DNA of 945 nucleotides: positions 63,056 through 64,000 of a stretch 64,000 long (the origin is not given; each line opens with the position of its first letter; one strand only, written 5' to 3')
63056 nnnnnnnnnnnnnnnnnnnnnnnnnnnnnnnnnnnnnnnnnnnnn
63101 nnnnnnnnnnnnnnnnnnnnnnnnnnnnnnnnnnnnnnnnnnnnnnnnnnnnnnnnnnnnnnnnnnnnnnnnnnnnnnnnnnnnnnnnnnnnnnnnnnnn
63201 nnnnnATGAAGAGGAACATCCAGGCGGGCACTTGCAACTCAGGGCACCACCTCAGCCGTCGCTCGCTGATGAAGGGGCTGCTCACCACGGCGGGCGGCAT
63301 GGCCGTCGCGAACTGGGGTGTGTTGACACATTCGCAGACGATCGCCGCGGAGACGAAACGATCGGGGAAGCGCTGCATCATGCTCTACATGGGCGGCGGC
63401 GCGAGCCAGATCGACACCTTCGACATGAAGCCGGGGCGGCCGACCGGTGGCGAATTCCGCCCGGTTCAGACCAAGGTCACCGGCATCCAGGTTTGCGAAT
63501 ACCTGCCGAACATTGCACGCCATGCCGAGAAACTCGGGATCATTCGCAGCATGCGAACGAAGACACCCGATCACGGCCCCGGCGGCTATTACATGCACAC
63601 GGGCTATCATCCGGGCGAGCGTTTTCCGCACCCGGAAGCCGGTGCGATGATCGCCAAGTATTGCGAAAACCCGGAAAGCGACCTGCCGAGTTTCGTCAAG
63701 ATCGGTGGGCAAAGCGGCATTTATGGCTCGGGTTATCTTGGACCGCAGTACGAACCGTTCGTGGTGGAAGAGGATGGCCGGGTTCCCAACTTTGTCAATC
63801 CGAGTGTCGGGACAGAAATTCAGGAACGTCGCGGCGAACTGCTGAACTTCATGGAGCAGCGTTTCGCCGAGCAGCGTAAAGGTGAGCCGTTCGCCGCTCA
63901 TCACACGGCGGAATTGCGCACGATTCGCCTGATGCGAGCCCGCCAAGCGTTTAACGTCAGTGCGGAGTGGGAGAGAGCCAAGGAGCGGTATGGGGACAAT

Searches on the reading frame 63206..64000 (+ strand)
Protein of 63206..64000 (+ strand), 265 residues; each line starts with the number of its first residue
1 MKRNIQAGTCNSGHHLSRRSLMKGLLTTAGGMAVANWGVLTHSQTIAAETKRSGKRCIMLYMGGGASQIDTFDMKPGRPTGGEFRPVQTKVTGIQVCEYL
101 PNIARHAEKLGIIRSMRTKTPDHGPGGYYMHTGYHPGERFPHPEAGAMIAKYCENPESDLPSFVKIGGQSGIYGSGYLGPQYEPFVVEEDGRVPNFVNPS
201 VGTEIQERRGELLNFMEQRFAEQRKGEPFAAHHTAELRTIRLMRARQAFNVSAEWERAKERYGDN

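Call 62: search_protein_families(library=pfam, proteins=[window:63206-64000:+], max_evalue=0.00001)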
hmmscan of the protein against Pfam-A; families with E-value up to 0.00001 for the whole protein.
window:63206-64000:+ (265 aa): 1 family
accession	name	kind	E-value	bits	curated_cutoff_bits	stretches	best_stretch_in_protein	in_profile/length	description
PF07394.17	DUF1501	-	8.7e-39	134.2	27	1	55-265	2-222/390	Protein of unknown function (DUF1501)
